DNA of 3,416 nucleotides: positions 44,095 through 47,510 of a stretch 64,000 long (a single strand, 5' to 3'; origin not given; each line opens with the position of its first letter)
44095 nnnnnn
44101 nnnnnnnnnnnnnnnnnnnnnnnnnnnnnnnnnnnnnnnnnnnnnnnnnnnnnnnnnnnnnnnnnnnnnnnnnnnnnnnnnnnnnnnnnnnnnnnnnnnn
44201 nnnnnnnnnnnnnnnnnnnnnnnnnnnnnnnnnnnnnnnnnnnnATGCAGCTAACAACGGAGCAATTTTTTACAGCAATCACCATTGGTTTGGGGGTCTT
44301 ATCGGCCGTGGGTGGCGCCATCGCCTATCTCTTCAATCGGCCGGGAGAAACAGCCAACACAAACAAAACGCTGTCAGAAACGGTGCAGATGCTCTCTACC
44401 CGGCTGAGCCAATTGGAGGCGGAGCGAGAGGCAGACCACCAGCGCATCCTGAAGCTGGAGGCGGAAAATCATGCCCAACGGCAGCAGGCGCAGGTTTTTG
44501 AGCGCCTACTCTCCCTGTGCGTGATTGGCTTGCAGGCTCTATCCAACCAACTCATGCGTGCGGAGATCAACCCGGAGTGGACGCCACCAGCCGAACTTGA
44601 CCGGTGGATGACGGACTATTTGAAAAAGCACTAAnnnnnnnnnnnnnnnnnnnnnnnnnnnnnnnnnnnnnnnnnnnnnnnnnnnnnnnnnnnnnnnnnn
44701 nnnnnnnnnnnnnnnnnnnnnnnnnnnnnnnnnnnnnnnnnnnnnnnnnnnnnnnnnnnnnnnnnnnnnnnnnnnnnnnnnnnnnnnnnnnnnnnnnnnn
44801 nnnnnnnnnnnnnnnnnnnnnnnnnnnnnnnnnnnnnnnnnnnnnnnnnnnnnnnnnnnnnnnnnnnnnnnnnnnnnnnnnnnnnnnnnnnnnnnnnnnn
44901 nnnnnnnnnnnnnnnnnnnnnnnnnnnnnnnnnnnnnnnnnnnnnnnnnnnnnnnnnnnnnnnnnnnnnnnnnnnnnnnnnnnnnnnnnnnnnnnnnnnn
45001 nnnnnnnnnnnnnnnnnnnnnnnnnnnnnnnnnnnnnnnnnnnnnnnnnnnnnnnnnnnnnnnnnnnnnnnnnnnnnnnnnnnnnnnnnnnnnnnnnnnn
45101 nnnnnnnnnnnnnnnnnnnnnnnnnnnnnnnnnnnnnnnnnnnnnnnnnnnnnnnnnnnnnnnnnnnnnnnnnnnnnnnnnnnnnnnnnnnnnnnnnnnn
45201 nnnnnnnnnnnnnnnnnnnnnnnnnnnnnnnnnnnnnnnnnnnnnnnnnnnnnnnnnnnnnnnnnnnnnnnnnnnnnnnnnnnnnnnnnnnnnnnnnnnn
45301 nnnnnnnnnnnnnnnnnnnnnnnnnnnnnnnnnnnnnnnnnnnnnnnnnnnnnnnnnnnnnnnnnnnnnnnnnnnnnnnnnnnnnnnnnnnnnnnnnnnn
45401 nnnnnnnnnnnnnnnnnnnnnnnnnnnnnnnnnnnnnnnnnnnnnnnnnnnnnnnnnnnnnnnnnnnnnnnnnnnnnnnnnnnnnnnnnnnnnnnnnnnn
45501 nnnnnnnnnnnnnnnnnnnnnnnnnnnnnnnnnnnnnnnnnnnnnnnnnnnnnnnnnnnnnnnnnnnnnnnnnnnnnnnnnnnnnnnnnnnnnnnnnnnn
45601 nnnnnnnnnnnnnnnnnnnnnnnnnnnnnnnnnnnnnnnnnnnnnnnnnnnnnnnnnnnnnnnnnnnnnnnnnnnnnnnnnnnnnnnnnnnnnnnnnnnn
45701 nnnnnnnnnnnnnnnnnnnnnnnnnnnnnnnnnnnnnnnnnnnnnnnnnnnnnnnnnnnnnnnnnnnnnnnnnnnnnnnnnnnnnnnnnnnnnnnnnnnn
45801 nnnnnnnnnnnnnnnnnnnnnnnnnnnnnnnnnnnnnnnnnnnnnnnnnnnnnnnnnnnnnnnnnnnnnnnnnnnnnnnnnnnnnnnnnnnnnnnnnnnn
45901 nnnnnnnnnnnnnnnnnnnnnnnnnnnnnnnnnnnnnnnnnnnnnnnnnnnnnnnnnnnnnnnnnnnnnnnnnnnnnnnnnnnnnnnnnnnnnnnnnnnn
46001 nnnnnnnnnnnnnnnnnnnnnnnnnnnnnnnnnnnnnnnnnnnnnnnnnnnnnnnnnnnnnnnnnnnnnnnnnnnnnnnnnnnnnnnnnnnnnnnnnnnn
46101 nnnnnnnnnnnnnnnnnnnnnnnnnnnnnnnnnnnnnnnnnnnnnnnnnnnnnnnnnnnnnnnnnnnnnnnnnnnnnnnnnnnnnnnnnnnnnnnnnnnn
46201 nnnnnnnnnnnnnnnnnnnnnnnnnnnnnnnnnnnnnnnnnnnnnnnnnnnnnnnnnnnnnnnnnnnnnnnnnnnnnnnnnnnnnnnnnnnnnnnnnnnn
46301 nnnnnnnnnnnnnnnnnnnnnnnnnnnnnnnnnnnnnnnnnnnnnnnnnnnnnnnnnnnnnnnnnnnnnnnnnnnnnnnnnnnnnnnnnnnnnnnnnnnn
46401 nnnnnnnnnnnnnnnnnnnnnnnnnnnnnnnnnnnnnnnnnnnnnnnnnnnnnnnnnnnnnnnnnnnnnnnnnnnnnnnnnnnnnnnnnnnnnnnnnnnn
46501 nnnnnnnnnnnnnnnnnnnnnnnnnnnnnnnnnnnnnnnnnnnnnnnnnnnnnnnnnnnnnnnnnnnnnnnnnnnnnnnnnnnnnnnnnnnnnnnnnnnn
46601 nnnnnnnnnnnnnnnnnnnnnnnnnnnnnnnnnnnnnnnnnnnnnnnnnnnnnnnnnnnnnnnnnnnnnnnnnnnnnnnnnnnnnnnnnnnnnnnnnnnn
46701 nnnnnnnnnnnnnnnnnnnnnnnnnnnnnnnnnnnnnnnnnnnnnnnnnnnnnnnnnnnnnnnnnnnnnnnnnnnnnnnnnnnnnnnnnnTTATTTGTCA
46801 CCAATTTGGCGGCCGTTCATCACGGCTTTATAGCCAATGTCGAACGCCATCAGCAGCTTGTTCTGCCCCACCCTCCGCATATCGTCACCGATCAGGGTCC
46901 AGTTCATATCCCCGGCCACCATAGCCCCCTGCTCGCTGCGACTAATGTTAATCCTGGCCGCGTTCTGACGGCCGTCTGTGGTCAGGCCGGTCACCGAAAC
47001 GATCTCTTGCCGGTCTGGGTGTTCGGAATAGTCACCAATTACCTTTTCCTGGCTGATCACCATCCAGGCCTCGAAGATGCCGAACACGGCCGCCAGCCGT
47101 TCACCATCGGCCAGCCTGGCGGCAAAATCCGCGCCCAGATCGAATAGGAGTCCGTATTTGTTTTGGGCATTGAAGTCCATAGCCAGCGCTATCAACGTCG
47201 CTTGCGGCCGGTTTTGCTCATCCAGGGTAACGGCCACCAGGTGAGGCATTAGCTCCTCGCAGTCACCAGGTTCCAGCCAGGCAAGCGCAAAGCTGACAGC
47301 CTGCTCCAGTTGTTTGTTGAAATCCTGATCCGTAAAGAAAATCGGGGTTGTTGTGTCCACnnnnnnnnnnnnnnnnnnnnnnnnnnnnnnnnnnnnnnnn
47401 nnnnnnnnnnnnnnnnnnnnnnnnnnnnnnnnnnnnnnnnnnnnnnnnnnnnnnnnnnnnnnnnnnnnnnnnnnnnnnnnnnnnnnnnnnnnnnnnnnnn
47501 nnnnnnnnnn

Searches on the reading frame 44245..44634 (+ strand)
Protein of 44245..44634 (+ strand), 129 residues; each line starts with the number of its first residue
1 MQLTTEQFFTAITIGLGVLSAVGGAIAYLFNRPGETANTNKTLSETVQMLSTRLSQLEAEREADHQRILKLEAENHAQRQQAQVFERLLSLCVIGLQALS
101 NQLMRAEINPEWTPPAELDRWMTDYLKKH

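Call 106: search_protein_families(library=pfam, proteins=[window:44245-44634:+], max_evalue=0.01)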
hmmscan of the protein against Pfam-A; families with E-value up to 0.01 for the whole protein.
window:44245-44634:+ (129 aa): 2 families
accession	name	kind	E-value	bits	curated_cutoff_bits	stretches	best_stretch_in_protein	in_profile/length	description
PF01519.22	DUF16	-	0.0041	18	40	1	41-103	37-99/104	Protein of unknown function DUF16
PF10482.14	CtIP_N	-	0.0097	16.3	27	0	44-86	13-55/120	Tumour-suppressor protein CtIP N-terminal domain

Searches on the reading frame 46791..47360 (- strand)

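Call 50: search_protein_families(library=pfam, proteins=[window:46791-47360:-], max_evalue=0.01)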
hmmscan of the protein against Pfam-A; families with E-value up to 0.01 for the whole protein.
window:46791-47360:- (189 aa): 0 families

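Call 52: search_protein_families(library=phrogs, proteins=[window:46791-47360:-], max_evalue=0.01)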
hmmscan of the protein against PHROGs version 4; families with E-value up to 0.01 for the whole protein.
window:46791-47360:- (189 aa): 1 family
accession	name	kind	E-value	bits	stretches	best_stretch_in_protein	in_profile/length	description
phrog_11268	-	unknown function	0.0073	16.8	1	72-139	52-125/210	-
